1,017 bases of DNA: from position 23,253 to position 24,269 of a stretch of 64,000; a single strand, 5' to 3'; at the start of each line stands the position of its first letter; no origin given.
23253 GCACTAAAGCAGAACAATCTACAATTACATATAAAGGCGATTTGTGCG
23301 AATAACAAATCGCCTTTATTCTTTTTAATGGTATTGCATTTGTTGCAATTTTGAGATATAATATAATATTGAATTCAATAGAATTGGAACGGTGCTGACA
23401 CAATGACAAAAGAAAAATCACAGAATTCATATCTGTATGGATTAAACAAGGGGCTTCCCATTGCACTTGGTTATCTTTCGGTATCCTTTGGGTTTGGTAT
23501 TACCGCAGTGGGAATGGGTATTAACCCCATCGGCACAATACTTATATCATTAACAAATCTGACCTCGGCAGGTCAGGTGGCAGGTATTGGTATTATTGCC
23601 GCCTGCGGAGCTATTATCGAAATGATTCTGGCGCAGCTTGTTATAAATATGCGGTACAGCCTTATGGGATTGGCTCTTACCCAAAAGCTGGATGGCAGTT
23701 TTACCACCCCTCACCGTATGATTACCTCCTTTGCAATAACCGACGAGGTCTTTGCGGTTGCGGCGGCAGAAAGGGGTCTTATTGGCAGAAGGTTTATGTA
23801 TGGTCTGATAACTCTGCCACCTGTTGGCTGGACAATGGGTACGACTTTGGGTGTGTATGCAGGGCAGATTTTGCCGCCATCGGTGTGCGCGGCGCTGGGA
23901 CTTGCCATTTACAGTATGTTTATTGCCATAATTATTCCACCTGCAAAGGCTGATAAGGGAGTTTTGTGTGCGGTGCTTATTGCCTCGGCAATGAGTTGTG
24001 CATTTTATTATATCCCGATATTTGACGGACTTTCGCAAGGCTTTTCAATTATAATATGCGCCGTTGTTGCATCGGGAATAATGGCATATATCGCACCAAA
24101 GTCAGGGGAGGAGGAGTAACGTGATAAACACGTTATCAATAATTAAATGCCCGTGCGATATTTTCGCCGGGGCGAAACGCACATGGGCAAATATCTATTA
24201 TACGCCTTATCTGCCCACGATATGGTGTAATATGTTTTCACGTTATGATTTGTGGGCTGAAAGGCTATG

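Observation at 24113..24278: Cassette wedged between azlC and azlD, overlapping the azlC stop and carrying an open 53-codon frame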

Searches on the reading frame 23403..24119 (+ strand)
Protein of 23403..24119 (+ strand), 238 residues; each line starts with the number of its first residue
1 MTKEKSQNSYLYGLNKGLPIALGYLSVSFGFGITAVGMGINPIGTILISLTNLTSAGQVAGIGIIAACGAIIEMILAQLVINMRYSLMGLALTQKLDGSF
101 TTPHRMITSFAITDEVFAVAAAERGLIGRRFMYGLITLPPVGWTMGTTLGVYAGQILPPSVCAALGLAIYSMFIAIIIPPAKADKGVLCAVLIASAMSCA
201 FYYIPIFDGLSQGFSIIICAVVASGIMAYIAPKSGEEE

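Call 15: find_homologous_proteins(query=window:23403-24116:+)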
Query window:23403-24116:+ (238 aa): 6748 proteins with E <= 0.001 among 8000 candidates; the best 120 are listed.
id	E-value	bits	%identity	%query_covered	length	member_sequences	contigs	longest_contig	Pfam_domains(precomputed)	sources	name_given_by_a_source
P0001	2.9e-139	480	95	100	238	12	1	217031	PF03591.20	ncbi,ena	-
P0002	4.5e-136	470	92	100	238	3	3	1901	PF03591.20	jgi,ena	-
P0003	8.1e-136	469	93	100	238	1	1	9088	PF03591.20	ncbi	-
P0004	1.6e-135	468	92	100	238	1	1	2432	PF03591.20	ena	-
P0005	4.7e-135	467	92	100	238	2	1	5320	PF03591.20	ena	-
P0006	1.4e-134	465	92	100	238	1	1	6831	PF03591.20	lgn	-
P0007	2.4e-134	464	92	100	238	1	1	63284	PF03591.20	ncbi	-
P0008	2.9e-134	464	93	100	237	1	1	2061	PF03591.20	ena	-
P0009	3.4e-133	461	92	100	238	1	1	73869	PF03591.20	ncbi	-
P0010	4.4e-133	460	92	100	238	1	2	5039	PF03591.20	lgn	-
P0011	6.2e-127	440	86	100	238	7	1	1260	PF03591.20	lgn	-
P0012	9.9e-127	439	87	100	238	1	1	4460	PF03591.20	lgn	-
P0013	3.7e-126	438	86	100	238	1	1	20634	PF03591.20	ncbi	-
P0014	4.4e-126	437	86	100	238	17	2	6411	PF03591.20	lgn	-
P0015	6.9e-126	437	87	100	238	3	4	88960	PF03591.20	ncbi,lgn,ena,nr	ncbi:MAG: AzlC family ABC transporter permease [Clostridia bacterium]|nr:AzlC family ABC transporter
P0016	4.9e-125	434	86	100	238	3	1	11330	PF03591.20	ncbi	-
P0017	2.8e-123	428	83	100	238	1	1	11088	PF03591.20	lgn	-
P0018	4.0e-123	428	84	100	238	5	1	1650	PF03591.20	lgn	-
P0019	2.5e-122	425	83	100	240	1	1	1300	PF03591.20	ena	-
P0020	1.3e-121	423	84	100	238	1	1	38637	PF03591.20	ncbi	-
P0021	1.5e-121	422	83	100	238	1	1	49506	PF03591.20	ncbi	-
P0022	2.2e-121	422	83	100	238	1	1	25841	PF03591.20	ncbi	-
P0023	5.4e-121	421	82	100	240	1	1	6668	PF03591.20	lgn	-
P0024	9.0e-121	420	84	100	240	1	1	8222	PF03591.20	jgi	-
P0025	1.6e-120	419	82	100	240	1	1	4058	PF03591.20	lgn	-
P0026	2.7e-120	418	82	100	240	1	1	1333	PF03591.20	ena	-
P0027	3.5e-120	418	82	100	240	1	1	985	PF03591.20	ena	-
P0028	6.5e-119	414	82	100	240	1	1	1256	PF03591.20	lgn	-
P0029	1.2e-118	413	83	100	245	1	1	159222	PF03591.20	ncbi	-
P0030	1.6e-118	413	82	100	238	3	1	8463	PF03591.20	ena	-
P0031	2.3e-116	405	81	100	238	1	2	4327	PF03591.20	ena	-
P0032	8.7e-115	400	79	100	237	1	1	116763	PF03591.20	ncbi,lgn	-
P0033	9.2e-115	400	78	100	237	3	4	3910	PF03591.20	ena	-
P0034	3.0e-114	399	79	100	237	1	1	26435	PF03591.20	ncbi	-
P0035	8.4e-114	397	78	100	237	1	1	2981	PF03591.20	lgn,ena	-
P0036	3.0e-113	395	76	100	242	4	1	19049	PF03591.20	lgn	-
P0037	3.2e-113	395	79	100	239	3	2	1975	PF03591.20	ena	-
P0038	6.0e-113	394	77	100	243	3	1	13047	PF03591.20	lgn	-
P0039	1.7e-112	393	78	100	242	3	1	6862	PF03591.20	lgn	-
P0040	2.3e-112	392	77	100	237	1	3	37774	PF03591.20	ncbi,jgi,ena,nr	ncbi:MAG: AzlC family ABC transporter permease [Ruminococcaceae bacterium]|nr:AzlC family ABC transp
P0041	3.6e-112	392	77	100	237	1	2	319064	PF03591.20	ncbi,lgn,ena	-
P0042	5.3e-112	391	77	100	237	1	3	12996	PF03591.20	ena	-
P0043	8.2e-112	391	77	100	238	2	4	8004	PF06161.17,PF03591.20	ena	-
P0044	1.1e-111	390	76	98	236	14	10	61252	PF03591.20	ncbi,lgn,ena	-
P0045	5.0e-111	388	76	100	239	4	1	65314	PF03591.20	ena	-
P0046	7.7e-111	387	76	100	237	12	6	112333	PF03591.20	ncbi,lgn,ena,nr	ncbi:MAG: AzlC family ABC transporter permease [Clostridia bacterium]|nr:AzlC family ABC transporter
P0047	9.6e-111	387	78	99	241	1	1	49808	PF03591.20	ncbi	-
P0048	1.1e-110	387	77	98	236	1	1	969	PF03591.20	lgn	-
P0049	1.4e-110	387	76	100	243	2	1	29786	PF03591.20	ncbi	-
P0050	1.6e-110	386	77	98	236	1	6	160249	PF03591.20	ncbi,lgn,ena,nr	ncbi:MAG: AzlC family ABC transporter permease [Clostridia bacterium]|nr:AzlC family ABC transporter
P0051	3.1e-110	385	76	100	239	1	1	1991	PF03591.20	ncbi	-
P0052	3.2e-110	385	76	100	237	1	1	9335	PF03591.20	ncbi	-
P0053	7.3e-110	384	75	100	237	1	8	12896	PF03591.20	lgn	-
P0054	8.0e-110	384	78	99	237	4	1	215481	PF03591.20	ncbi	-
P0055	8.8e-110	384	78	99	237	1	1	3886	PF03591.20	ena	-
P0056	1.3e-109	383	78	99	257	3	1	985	PF03591.20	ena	-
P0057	4.2e-109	382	75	100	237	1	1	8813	PF03591.20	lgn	-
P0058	4.4e-109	382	76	100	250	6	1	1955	PF03591.20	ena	-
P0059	8.1e-109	381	76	98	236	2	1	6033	PF03591.20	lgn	-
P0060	1.5e-108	380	77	99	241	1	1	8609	PF03591.20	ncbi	-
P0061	1.7e-108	380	75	99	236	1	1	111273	PF03591.20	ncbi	-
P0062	3.9e-108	379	77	99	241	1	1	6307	PF03591.20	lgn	-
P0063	7.9e-108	378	75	98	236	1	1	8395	PF03591.20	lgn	-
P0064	8.2e-108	378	74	99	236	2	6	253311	PF03591.20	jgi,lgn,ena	-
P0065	1.1e-107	377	75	98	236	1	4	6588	PF03591.20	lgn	-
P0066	1.7e-107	376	74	99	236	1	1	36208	PF03591.20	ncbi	-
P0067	2.0e-107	376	71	99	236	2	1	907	PF03591.20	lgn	-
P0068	2.1e-107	376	73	100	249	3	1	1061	PF03591.20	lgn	-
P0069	3.2e-107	376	74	100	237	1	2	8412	PF03591.20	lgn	-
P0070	3.5e-106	372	74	99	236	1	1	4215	PF03591.20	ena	-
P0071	5.5e-106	372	72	100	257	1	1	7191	PF03591.20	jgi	jgi:predicted branched-subunit amino acid permease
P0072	1.5e-105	370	74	99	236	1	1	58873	PF03591.20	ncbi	-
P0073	2.2e-105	370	75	98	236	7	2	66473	PF03591.20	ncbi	-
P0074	2.6e-105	369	71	100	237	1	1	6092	PF03591.20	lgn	-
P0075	4.1e-105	369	72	100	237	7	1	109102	PF03591.20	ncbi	-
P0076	1.2e-104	367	74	99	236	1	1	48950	PF03591.20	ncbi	-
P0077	1.5e-104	367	74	99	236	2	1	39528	PF03591.20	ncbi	-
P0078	1.8e-104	367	74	98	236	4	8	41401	PF03591.20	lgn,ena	-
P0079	3.2e-104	366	72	100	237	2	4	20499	PF03591.20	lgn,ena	-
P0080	7.6e-104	365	74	99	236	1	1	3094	PF03591.20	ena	-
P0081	9.8e-104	364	74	97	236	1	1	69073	PF03591.20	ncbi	-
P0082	1.7e-103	363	72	99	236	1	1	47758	PF03591.20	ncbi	-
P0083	1.8e-103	363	73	98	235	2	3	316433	PF03591.20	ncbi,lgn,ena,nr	ncbi:MAG: AzlC family ABC transporter permease [Clostridia bacterium]|nr:AzlC family ABC transporter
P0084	3.0e-103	363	70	100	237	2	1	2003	PF03591.20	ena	-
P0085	2.3e-102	360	73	97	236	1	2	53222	PF03591.20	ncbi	-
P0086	1.1e-101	357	68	100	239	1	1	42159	PF03591.20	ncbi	-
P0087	5.3e-100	352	69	98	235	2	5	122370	PF03591.20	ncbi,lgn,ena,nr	ncbi:MAG: AzlC family ABC transporter permease [Clostridia bacterium]|nr:AzlC family ABC transporter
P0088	7.7e-100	351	71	98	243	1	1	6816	PF03591.20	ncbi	-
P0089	3.6e-99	349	68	100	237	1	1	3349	PF03591.20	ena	-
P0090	9.1e-99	348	68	98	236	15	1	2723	PF03591.20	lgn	-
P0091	2.1e-98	347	68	98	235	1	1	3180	PF03591.20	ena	-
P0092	3.3e-98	346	69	98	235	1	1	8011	PF03591.20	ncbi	-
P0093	6.1e-98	345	70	98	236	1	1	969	PF03591.20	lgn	-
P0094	1.5e-97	344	70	98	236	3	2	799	PF03591.20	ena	-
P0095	3.9e-97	343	69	96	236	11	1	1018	PF03591.20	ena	-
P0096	4.2e-97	343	67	98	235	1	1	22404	PF03591.20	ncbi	-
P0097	1.6e-96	341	68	99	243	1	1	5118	PF03591.20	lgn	-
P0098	2.1e-96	340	67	98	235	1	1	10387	PF03591.20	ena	-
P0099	2.4e-96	340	67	98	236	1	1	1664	PF03591.20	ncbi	-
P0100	4.0e-95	336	66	98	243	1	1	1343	PF03591.20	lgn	-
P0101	4.5e-95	336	66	98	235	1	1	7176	PF03591.20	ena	-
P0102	8.7e-95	335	68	98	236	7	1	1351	PF03591.20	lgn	-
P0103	4.0e-93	329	68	98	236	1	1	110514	PF03591.20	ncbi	-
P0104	6.4e-93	329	67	97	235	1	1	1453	PF03591.20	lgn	-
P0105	6.2e-92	326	64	98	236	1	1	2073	PF03591.20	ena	-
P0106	2.1e-91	324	63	98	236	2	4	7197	PF03591.20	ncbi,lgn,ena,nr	ncbi:MAG: AzlC family ABC transporter permease [Clostridia bacterium]|nr:AzlC family ABC transporter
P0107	4.3e-91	323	66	98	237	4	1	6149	PF03591.20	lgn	-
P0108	4.7e-91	323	65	97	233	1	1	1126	PF03591.20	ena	-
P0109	6.1e-91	322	64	100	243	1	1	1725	PF03591.20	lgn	-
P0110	1.2e-90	321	64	98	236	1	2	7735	PF03591.20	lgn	-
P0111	1.6e-90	321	64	100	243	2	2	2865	PF03591.20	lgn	-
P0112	4.5e-90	320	65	96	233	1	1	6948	PF03591.20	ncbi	-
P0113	8.8e-90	319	62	100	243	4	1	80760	PF03591.20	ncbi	-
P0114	4.7e-89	316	66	97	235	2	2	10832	PF03591.20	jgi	-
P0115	6.4e-89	316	63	98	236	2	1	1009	PF03591.20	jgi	jgi:predicted branched-subunit amino acid permease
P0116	8.6e-89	315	64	100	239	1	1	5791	PF03591.20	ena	-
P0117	1.0e-88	315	65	100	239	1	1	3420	PF03591.20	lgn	-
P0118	1.1e-88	315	65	100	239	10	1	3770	PF03591.20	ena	-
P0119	1.1e-88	315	67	94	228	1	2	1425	PF03591.20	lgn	-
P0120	1.3e-88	315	64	100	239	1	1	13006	PF03591.20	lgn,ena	-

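Call 16: find_encoding_contigs(protein=P0001, flank=10000, max_places=2)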
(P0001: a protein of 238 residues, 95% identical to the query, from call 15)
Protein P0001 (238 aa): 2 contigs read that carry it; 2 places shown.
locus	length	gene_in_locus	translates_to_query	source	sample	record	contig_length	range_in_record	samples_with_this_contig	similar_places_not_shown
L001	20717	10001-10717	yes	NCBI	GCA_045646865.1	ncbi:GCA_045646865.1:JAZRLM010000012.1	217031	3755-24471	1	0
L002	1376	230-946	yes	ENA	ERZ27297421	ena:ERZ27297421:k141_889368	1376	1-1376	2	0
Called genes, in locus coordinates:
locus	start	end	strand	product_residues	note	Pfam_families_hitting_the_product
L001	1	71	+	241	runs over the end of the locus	PF19538:DUF6062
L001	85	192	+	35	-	-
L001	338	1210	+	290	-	PF00165:HTH_AraC (weak), PF12833:HTH_18, PF00165:HTH_AraC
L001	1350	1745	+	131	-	PF09719:C_GCAxxG_C_C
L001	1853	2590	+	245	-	PF02633:Creatininase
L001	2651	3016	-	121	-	PF07100:ASRT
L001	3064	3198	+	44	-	-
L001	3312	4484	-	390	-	PF01321:Creatinase_N, PF00557:Peptidase_M24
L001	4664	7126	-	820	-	PF02861:Clp_N, PF00004:AAA, PF17871:AAA_lid_9, PF02151:UVR, PF00004:AAA, PF07724:AAA_2, PF07728:AAA_5, PF10431:ClpB_D2-small, +8 more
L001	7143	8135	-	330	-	PF00217:ATP-gua_Ptrans, PF27454:McsB_C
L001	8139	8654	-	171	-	PF02151:UVR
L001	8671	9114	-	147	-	PF05848:CtsR, PF17727:CtsR_C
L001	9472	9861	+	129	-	PF03817:MadL, PF03818:MadM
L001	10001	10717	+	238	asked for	PF03591:AzlC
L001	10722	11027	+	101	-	PF05437:AzlD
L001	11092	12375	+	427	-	PF05193:Peptidase_M16_C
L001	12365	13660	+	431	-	PF00675:Peptidase_M16, PF05193:Peptidase_M16_C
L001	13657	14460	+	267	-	PF01790:LGT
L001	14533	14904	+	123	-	PF04297:UPF0122, PF08281:Sigma70_r4_2 (weak), PF04545:Sigma70_r4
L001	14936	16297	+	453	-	PF02881:SRP54_N, PF13401:AAA_22 (weak), PF13604:AAA_30 (faint), PF00448:SRP54, PF01656:CbiA (weak), PF02978:SRP_SPB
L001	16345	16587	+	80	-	PF00886:Ribosomal_S16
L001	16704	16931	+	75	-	PF13083:KH_KhpA-B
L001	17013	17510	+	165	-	PF01782:RimM, PF05239:PRC, PF24986:PRC_RimM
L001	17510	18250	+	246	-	PF01746:tRNA_m1G_MT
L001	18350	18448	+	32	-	-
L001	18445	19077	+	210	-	PF03547:Mem_trans, PF01758:SBF (weak)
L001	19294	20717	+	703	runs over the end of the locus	-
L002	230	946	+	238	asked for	PF03591:AzlC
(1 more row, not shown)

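Call 17: find_encoding_contigs(protein=P0015, flank=10000, max_places=3)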
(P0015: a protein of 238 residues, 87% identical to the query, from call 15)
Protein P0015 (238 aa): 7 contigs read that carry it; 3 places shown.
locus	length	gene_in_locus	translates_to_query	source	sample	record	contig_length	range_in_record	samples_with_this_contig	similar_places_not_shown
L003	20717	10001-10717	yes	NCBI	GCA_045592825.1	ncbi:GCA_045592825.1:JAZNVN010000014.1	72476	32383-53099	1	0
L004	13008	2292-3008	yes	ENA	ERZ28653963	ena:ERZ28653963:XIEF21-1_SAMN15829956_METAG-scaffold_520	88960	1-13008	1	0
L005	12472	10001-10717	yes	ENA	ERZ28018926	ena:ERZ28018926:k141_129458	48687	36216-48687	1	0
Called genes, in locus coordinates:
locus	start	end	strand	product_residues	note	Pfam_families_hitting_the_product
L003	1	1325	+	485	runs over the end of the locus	PF00749:tRNA-synt_1c, PF19269:Anticodon_2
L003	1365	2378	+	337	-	PF00579:tRNA-synt_1b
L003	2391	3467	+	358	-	PF00953:Glycos_transf_4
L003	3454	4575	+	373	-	PF02350:Epimerase_2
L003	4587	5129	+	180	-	PF04260:DUF436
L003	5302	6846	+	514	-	PF00474:SSF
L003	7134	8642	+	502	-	PF00478:IMPDH, PF00571:CBS (faint)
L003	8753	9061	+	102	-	-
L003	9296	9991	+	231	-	-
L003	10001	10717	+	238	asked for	PF03591:AzlC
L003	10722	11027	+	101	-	PF05437:AzlD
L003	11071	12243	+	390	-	PF00390:malic, PF01262:AlaDh_PNT_C (weak), PF03949:Malic_M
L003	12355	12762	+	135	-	PF01475:FUR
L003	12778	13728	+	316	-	PF01297:ZnuA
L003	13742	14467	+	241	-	PF00005:ABC_tran, PF13304:AAA_21 (weak)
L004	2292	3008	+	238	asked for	PF03591:AzlC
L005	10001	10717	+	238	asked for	PF03591:AzlC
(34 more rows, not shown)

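Call 18: find_encoding_contigs(protein=P0029, flank=10000, max_places=2)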
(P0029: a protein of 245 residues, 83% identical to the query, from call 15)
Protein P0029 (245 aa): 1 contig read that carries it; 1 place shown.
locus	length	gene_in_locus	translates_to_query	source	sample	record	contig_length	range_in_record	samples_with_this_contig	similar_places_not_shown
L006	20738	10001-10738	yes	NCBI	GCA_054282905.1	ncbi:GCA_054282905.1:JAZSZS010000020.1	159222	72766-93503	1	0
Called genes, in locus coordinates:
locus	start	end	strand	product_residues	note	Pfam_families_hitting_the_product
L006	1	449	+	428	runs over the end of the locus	PF07690:MFS_1, PF12832:MFS_1_like (weak), PF07690:MFS_1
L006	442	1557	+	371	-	-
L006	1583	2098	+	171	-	PF04229:GrpB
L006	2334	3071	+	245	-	PF02633:Creatininase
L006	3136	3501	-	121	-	PF07100:ASRT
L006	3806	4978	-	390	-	PF01321:Creatinase_N, PF00557:Peptidase_M24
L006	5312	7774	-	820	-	PF02861:Clp_N, PF05621:TniB (weak), PF23569:NBD_SMAX1 (weak), PF00004:AAA, PF17871:AAA_lid_9, PF07724:AAA_2, PF07728:AAA_5, PF10431:ClpB_D2-small, +8 more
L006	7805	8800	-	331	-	PF00217:ATP-gua_Ptrans, PF27454:McsB_C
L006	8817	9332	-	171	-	PF02151:UVR (weak)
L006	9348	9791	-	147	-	PF05848:CtsR, PF17727:CtsR_C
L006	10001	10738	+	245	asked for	PF03591:AzlC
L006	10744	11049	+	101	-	PF05437:AzlD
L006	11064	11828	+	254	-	PF00797:Acetyltransf_2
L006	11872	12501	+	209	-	PF02230:Abhydrolase_2 (faint), PF20434:BD-FAE (faint), PF12146:Hydrolase_4 (faint), PF00326:Peptidase_S9 (weak)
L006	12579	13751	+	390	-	PF00390:malic, PF01262:AlaDh_PNT_C (weak), PF03949:Malic_M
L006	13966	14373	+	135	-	PF01475:FUR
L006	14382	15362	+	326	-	PF01297:ZnuA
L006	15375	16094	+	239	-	PF00005:ABC_tran, PF02463:SMC_N (faint), PF13304:AAA_21 (weak)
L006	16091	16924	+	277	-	PF00950:ABC-3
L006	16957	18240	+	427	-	PF05193:Peptidase_M16_C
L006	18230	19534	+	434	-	PF00675:Peptidase_M16, PF05193:Peptidase_M16_C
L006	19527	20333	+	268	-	PF01790:LGT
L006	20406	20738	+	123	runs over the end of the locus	PF04297:UPF0122, PF08281:Sigma70_r4_2 (weak), PF04545:Sigma70_r4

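Call 39: find_encoding_contigs(protein=window:23403-24119:+, flank=3000, max_places=10)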
Protein window:23403-24119:+ (238 aa): no gene with exactly this product is on record in the collection.

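Call 40: list_cluster_members(proteins=[P0001])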
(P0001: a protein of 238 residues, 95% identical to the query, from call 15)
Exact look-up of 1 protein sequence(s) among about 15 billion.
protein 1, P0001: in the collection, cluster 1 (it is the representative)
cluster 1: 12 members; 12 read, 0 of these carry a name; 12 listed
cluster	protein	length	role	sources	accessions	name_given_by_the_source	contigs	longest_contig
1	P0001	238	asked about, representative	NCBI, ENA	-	-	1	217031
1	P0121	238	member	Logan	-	-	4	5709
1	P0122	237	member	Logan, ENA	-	-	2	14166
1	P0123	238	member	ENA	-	-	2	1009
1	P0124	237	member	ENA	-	-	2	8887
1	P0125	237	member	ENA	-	-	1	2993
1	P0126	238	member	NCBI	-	-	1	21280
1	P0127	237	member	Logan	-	-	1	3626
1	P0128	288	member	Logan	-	-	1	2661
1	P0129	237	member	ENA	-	-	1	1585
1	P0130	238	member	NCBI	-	-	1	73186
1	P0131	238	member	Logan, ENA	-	-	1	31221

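Call 42: find_encoding_contigs(protein=P0124, flank=6000, max_places=4)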
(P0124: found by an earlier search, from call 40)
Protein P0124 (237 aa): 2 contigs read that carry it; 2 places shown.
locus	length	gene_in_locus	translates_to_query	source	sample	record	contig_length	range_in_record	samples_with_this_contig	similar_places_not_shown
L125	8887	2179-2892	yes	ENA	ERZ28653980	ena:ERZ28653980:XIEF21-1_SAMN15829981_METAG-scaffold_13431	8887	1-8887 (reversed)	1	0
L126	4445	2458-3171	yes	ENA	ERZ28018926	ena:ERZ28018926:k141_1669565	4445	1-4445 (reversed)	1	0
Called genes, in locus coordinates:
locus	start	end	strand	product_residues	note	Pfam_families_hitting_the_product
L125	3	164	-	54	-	?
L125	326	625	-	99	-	PF05848:CtsR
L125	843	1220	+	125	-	PF03817:MadL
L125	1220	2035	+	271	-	PF03818:MadM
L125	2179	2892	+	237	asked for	PF03591:AzlC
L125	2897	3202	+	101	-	PF05437:AzlD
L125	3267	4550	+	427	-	PF05193:Peptidase_M16_C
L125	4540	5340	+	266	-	PF00675:Peptidase_M16, PF05193:Peptidase_M16_C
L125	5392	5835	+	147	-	PF05193:Peptidase_M16_C (faint)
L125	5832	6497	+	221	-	PF01790:LGT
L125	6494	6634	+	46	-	PF01790:LGT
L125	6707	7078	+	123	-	PF04297:UPF0122, PF08281:Sigma70_r4_2 (weak), PF04545:Sigma70_r4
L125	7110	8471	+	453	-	PF02881:SRP54_N, PF13401:AAA_22 (weak), PF13604:AAA_30 (faint), PF00448:SRP54, PF01656:CbiA (weak), PF02978:SRP_SPB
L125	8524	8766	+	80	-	PF00886:Ribosomal_S16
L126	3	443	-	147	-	?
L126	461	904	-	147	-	PF05848:CtsR, PF17727:CtsR_C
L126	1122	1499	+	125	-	PF03817:MadL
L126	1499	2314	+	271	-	PF03818:MadM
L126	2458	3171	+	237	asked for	PF03591:AzlC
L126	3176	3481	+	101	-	PF05437:AzlD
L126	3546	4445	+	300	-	?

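Call 43: find_encoding_contigs(protein=P0008, flank=3000, max_places=3)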
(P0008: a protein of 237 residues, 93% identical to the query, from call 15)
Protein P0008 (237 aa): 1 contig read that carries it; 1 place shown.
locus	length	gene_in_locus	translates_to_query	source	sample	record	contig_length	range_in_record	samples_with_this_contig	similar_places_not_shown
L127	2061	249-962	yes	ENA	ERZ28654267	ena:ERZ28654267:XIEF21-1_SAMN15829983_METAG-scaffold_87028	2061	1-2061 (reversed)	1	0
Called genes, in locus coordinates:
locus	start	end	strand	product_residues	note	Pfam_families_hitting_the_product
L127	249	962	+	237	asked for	PF03591:AzlC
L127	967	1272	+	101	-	PF05437:AzlD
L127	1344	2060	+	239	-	?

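Call 74: find_encoding_contigs(protein=P0130, flank=2000, max_places=10)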
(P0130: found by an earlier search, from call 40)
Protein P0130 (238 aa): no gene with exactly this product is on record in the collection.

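Call 85: search_protein_families(library=pfam, proteins=[window:23403-24116:+], max_evalue=0.01)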
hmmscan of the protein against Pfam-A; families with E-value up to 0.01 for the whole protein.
window:23403-24116:+ (238 aa): 1 family
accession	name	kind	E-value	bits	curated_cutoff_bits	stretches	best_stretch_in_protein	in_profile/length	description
PF03591.19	AzlC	-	1.1e-33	117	32.1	1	19-157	1-137/137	AzlC protein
